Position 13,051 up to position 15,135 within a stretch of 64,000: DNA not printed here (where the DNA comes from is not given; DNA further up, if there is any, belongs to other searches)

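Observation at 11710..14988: AdoMet-decarboxylase (SpeH-type) fused in one ORF to a deoxyhypusine-synthase-like domain, divergent from a HEAT-repeat gene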

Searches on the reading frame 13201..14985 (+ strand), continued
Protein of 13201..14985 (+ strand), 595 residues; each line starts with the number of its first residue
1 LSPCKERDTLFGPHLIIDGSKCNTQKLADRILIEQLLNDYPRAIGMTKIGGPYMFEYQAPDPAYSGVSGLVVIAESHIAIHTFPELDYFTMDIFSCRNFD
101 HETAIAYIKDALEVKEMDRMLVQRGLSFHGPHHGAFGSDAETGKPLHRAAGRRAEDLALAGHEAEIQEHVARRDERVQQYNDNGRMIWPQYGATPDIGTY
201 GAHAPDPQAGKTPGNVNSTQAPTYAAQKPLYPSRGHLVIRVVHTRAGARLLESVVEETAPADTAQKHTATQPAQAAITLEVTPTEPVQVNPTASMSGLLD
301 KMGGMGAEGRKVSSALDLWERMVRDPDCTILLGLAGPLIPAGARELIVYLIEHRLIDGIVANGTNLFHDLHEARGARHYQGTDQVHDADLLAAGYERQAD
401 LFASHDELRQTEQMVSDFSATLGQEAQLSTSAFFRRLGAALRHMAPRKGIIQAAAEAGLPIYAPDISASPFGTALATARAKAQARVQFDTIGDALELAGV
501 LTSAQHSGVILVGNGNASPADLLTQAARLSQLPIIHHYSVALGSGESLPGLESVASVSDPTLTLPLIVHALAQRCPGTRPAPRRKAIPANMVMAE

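Call 38: find_related_loci(query=A1, collection=genome_contigs, flank=10000)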
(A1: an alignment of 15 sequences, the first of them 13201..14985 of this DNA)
Query A1 (595 aa) in genome_contigs; peptide patterns used: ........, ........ (x = any residue, [..] = any of these).
86 stretches matched a pattern; 52 encode a relative of the query (tblastn E <= 1e-3); 51 distinct loci.
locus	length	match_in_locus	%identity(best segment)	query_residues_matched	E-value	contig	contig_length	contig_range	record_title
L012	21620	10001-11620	67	10-595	0e+0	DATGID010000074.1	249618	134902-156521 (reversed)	MAG TPA_asm: Ktedonobacterales bacterium isolate SMAG_U9798 k141_872175, whole genome shotgun sequence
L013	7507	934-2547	67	10-595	0e+0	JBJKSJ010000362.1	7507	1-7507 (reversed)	MAG: Ktedonobacterales bacterium isolate Bin_8 S1Ck127_3413578_flag_1_multi_7.7550_len_7507, whole genome shotgun sequen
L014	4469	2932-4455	67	10-585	0e+0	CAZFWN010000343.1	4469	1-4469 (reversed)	MAG TPA_asm: uncultured Ktedonobacterales bacterium isolate SRP272529_co1_230 genome assembly, contig: NODE_40701_length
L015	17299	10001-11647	48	5-579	5e-150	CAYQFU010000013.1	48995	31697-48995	MAG TPA_asm: uncultured Ktedonobacterales bacterium isolate SRP272529_co2_314 genome assembly, contig: NODE_965_length_4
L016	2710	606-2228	47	10-581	3e-146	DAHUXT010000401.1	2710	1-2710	MAG TPA_asm: Ktedonobacteria bacterium isolate clean1966 NODE_401_length_2710_cov_1.661223, whole genome shotgun sequenc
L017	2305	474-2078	45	4-594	2e-147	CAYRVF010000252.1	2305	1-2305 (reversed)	MAG TPA_asm: uncultured Ktedonobacterales bacterium isolate SRP272529_co1_100 genome assembly, contig: NODE_106206_lengt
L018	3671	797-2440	46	1-588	1e-141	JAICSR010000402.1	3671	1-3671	MAG: Ktedonobacterales bacterium isolate GZL_HYHR_2_bin.65 k141_3279495_length_3671_cov_15.0000, whole genome shotgun se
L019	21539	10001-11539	47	3-579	4e-136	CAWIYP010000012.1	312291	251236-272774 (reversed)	MAG: uncultured Chloroflexia bacterium isolate MFD05942.bin.2.246 genome assembly, contig: contig_19895, whole genome sh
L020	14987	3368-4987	46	2-589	4e-136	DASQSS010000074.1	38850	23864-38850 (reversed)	MAG TPA_asm: Ktedonobacterales bacterium isolate SMAG_U10915 k141_129042, whole genome shotgun sequence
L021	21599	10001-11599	46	10-589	1e-135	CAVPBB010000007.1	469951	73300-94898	MAG: uncultured Chloroflexia bacterium isolate MFD00031.bin.2.93 genome assembly, contig: contig_43692, whole genome sho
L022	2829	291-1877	45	10-589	2e-140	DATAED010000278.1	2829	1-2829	MAG TPA_asm: Ktedonobacterales bacterium isolate SMAG_U6768 k141_245171, whole genome shotgun sequence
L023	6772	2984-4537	44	10-579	1e-133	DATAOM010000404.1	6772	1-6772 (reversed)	MAG TPA_asm: Ktedonobacterales bacterium isolate SMAG_U7045 k141_457143, whole genome shotgun sequence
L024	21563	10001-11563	46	10-579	2e-133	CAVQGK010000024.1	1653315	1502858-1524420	MAG: uncultured Chloroflexia bacterium isolate MFD05502.bin.2.92 genome assembly, contig: contig_8666, whole genome shot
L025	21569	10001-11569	47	4-579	8e-141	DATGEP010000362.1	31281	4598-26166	MAG TPA_asm: Ktedonobacterales bacterium isolate SMAG_U9705 k141_894087, whole genome shotgun sequence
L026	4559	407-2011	44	5-585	3e-134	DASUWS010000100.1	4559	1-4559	MAG TPA_asm: Ktedonobacterales bacterium isolate SMAG_U1849 k141_1318225, whole genome shotgun sequence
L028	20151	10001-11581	46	10-589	3e-132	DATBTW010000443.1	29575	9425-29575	MAG TPA_asm: Ktedonobacterales bacterium isolate SMAG_U4194 k141_885640, whole genome shotgun sequence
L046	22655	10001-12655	41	10-582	2e-120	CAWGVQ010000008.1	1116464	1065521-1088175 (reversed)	MAG: uncultured Chloroflexia bacterium isolate MFD02579.bin.2.68 genome assembly, contig: contig_14809, whole genome sho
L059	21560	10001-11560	45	10-579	1e-127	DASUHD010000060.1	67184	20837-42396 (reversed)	MAG TPA_asm: Ktedonobacterales bacterium isolate SMAG_U1423 k141_130732, whole genome shotgun sequence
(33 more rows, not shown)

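Call 42: search_protein_families(library=pfam, proteins=[L026:2123-3790:-, L059:11674-13353:-, L005:11690-12046:-, L005:9401-9892:+], max_evalue=0.01)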
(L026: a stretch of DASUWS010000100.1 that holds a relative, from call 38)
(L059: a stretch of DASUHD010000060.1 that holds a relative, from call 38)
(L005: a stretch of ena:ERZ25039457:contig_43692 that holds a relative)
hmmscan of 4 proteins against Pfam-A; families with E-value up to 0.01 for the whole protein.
L026:2123-3790:- (555 aa): 3 families
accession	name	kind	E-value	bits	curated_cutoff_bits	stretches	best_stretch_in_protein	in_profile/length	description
PF01564.23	Spermine_synth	-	1e-15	58.2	22.9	1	333-486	12-172/186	Spermine/spermidine synthase domain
PF13649.12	Methyltransf_25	-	0.00017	22.6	27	1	346-442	4-97/97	Methyltransferase domain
PF05430.17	Methyltransf_30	-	0.0023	18.3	22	1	385-448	28-91/124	S-adenosyl-L-methionine-dependent methyltransferase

L059:11674-13353:- (559 aa): 3 families
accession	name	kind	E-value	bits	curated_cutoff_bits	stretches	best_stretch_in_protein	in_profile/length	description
PF01564.23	Spermine_synth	-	1.9e-15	57.3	22.9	1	341-484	16-166/186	Spermine/spermidine synthase domain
PF13649.12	Methyltransf_25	-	0.00015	22.8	27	1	350-446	4-97/97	Methyltransferase domain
PF05430.17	Methyltransf_30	-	0.00024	21.4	22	1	389-452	28-91/124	S-adenosyl-L-methionine-dependent methyltransferase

L005:11690-12046:- (118 aa): 0 families

L005:9401-9892:+ (163 aa): 0 families

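Call 46: search_protein_families(library=ncbifam, proteins=[L046:11894-12997:+, L046:6036-7055:+, L046:10001-11614:+, L028:253-1107:-], max_evalue=1e-10)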
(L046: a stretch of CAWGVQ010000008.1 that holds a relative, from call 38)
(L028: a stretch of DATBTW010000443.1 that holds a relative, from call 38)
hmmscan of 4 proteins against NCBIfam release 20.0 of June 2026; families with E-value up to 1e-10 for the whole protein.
L046:11894-12997:+ (368 aa): 7 families
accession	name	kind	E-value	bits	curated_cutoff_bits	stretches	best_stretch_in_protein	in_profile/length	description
NF001980.1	PRK00770.1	equivalog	1.4e-161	537.5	450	1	8-354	2-348/350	homospermidine biosynthesis protein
NF002006.0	PRK00805.1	equivalog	1e-67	228.4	434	1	17-332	20-324/338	deoxyhypusine synthase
NF002630.0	PRK02301.1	equivalog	1.4e-58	198.6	364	1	12-329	19-314/318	deoxyhypusine synthase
TIGR00321.1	dhys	equivalog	2.7e-55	187.8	304.25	1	10-327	5-300/301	deoxyhypusine synthase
NF002699.1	PRK02492.1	equivalog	1.1e-44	152.6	500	1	18-329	18-322/338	1,9-bis(guanidino)-5-aza-nonane synthase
NF002294.1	PRK01221.1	equivalog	1.7e-36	126.2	350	1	15-325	9-299/300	deoxyhypusine synthase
NF003052.1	PRK03971.1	equivalog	1.5e-23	83.6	380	1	18-327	31-333/334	deoxyhypusine synthase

L046:6036-7055:+ (340 aa): 4 families
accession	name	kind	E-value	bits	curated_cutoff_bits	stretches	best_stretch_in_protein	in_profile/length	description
TIGR01230.1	agmatinase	equivalog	5.3e-78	262.4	174.3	1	56-336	4-274/275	agmatinase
NF002564.0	PRK02190.1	subfamily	4.6e-47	160.7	302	1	49-337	15-300/307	agmatinase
TIGR01227.1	hutG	equivalog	8.1e-30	104.1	229.15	1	66-333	33-304/307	formimidoylglutamase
TIGR01229.1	rocF_arginase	equivalog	2.1e-26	92.9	227.6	2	212-324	170-282/300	arginase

L046:10001-11614:+ (538 aa): 6 families
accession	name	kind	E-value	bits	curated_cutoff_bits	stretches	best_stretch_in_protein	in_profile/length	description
NF002006.0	PRK00805.1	equivalog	2.7e-28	98.8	434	1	253-349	13-108/338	deoxyhypusine synthase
TIGR03330.1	SAM_DCase_Bsu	equivalog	4.6e-25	88.1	75.65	1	2-116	3-112/112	adenosylmethionine decarboxylase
TIGR00321.1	dhys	equivalog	3.1e-19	69.4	304.25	1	256-349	7-100/301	deoxyhypusine synthase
NF002699.1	PRK02492.1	equivalog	1.9e-14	53.3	500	0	261-348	17-105/338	1,9-bis(guanidino)-5-aza-nonane synthase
NF002630.0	PRK02301.1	equivalog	2.8e-11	43.2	364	0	248-346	11-109/318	deoxyhypusine synthase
NF003052.1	PRK03971.1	equivalog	9e-11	41.6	380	0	248-338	17-110/334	deoxyhypusine synthase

L028:253-1107:- (285 aa): 4 families
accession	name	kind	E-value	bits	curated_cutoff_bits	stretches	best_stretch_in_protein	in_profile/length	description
TIGR01230.1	agmatinase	equivalog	5.9e-74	249.1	174.3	1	9-282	8-274/275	agmatinase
NF002564.0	PRK02190.1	subfamily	1.4e-46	159.1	302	1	2-283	22-300/307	agmatinase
TIGR01229.1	rocF_arginase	equivalog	5.3e-27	94.9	227.6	1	158-271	170-283/300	arginase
TIGR01227.1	hutG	equivalog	2.8e-25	89.2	229.15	1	14-280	35-305/307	formimidoylglutamase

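Call 54: find_encoding_contigs(protein=P0002, flank=10000, max_places=1)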
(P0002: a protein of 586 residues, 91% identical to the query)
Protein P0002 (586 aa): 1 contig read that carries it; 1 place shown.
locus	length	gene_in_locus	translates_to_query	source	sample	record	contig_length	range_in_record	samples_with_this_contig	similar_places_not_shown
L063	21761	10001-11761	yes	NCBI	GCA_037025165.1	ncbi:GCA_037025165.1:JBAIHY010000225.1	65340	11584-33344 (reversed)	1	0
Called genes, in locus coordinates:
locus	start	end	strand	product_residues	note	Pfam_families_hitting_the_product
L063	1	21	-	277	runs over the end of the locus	PF05853:BKACE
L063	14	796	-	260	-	PF16554:OAM_dimer, PF02310:B12-binding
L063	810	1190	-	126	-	PF19715:DUF6210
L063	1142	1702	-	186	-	-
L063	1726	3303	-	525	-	PF09043:Lys-AminoMut_A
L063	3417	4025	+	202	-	PF00293:NUDIX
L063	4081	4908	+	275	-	PF12146:Hydrolase_4, PF00561:Abhydrolase_1, PF12697:Abhydrolase_6, PF08386:Abhydrolase_4 (faint)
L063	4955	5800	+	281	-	PF01177:Asp_Glu_race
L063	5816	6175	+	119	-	-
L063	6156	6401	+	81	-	-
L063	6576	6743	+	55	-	-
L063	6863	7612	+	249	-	-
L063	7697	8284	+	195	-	PF02517:Rce1-like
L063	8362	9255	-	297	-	-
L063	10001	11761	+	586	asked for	PF02675:AdoMet_dc, PF01916:DS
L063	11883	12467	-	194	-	PF18306:LDcluster4, PF03641:Lysine_decarbox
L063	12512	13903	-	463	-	PF12832:MFS_1_like, PF07690:MFS_1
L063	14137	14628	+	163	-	PF24381:DUF7537 (weak)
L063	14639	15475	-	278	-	PF02625:XdhC_CoxI, PF13478:XdhC_C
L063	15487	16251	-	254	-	PF00121:TIM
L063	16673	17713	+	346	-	PF04185:Phosphoesterase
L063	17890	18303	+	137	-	PF12802:MarR_2, PF01047:MarR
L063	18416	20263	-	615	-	PF13490:zf-HC2, PF26549:Tricorn_N (faint), PF00930:DPPIV_N (faint), PF07676:PD40 (faint), PF23381:Beta-prop_IFT122_1st (faint)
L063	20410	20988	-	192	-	PF04542:Sigma70_r2, PF08281:Sigma70_r4_2, PF04545:Sigma70_r4 (weak), PF22233:PhyR_sigma-like (weak)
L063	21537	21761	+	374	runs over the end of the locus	PF01008:IF-2B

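Call 55: find_encoding_contigs(protein=P0004, flank=10000, max_places=1)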
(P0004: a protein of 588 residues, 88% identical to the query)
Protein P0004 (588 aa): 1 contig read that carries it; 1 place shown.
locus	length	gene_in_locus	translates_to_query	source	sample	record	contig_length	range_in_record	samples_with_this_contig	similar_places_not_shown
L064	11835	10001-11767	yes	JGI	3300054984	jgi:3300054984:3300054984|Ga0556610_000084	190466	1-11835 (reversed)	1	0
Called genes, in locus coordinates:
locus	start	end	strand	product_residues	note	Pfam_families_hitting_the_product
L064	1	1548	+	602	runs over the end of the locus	PF07690:MFS_1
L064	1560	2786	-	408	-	PF20434:BD-FAE (faint)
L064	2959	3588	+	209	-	PF03352:Adenine_glyco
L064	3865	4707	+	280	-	PF12146:Hydrolase_4, PF00561:Abhydrolase_1, PF12697:Abhydrolase_6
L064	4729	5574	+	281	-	PF01177:Asp_Glu_race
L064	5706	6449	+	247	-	-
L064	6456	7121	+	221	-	PF02517:Rce1-like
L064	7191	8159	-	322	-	PF01080:Presenilin (weak)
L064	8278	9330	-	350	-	PF03130:HEAT_PBS (faint), PF13513:HEAT_EZ (faint), PF13646:HEAT_2, PF02985:HEAT (weak), PF13646:HEAT_2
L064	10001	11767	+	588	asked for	PF02675:AdoMet_dc, PF01916:DS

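Call 60: predict_structure(alignment_id=A2)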
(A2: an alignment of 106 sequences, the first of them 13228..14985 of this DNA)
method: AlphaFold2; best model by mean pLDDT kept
length: 586 residues; sequences in the alignment: 106
mean_pLDDT: 77.4   pTM: 0.63
mean pLDDT of the five models: 77.4, 76.3, 75.5, 74.7, 73.4
residues with pLDDT >= 90: 280; 70-90: 121; 50-70: 68; < 50: 117
segments of 3 or more residues with pLDDT < 50: 1-3, 112-151, 171-196, 201-226, 247-249, 251-261, 584-586
pLDDT, mean of each block of 10 residues (from residue 1): 63 90 91 85 78 75 77 87 74 87 86 38 38 40 40 57 54 37 33 46 39 31 44 57 52 46 60 80 80 92 98 97 96 97 98 97 97 90 92 95 97 89 98 96 98 97 96 93 94 95 89 95 88 95 96 97 92 85 50
secondary structure, 60 per line:
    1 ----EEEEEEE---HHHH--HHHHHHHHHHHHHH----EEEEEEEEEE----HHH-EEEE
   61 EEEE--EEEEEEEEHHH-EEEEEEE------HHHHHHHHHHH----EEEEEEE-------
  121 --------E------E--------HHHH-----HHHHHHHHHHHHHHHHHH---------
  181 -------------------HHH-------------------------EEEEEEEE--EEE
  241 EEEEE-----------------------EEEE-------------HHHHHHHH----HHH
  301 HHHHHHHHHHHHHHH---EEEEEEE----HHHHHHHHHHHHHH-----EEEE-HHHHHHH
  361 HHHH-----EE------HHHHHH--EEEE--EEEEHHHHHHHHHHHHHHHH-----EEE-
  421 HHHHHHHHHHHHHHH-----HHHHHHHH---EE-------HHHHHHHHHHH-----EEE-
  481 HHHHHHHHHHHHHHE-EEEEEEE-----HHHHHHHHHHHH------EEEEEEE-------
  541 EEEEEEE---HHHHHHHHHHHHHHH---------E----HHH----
elements in order: E5-11 H15-18 H21-34 E39-48 E57-64 E67-74 E79-85 H92-102 E107-113 H145-148 H154-171 E228-235 E238-245 E269-272 H286-293 H298-315 E319-325 H330-343 E349-352 H354-364 H378-383 E386-389 E392-395 H396-411 E417-419 H421-435 H441-448 H461-471 E477-479 H481-494 E497-503 H509-520 E527-533 E541-547 H551-565

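Call 70: find_related_loci(query=L046:11894-12997:+, collection=metagenome_contigs, flank=8000)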
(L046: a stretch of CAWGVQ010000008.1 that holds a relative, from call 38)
Query L046:11894-12997:+ (368 aa) in metagenome_contigs; peptide patterns used: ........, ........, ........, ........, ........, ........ (x = any residue, [..] = any of these).
600 stretches matched a pattern (row limit reached: there are more); 524 encode a relative of the query (tblastn E <= 1e-3); the best 80 are kept; 80 distinct loci.
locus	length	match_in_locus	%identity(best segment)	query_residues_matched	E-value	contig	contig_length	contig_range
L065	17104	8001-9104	73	1-368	0e+0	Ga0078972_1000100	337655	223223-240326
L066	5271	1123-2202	68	4-363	3e-170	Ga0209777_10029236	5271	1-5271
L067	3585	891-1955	66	2-356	2e-170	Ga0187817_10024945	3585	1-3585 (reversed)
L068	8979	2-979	71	33-358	2e-161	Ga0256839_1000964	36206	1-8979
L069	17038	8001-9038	65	4-349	2e-156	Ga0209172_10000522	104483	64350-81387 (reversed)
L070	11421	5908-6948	66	7-353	4e-155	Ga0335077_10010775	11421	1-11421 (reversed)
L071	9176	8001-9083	64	4-359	1e-154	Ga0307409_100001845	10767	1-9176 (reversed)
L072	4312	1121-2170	64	4-353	2e-158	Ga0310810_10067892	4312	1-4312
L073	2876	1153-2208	64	4-355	2e-162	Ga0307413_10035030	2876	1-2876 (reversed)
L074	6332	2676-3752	62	4-363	2e-154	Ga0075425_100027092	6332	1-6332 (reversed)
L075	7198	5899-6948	64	4-353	7e-154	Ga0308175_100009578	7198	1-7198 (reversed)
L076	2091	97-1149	64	4-354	3e-165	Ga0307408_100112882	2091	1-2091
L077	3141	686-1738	64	4-354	2e-161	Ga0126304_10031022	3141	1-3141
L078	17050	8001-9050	64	4-353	9e-154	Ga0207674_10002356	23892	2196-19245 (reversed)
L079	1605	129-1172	64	7-354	1e-167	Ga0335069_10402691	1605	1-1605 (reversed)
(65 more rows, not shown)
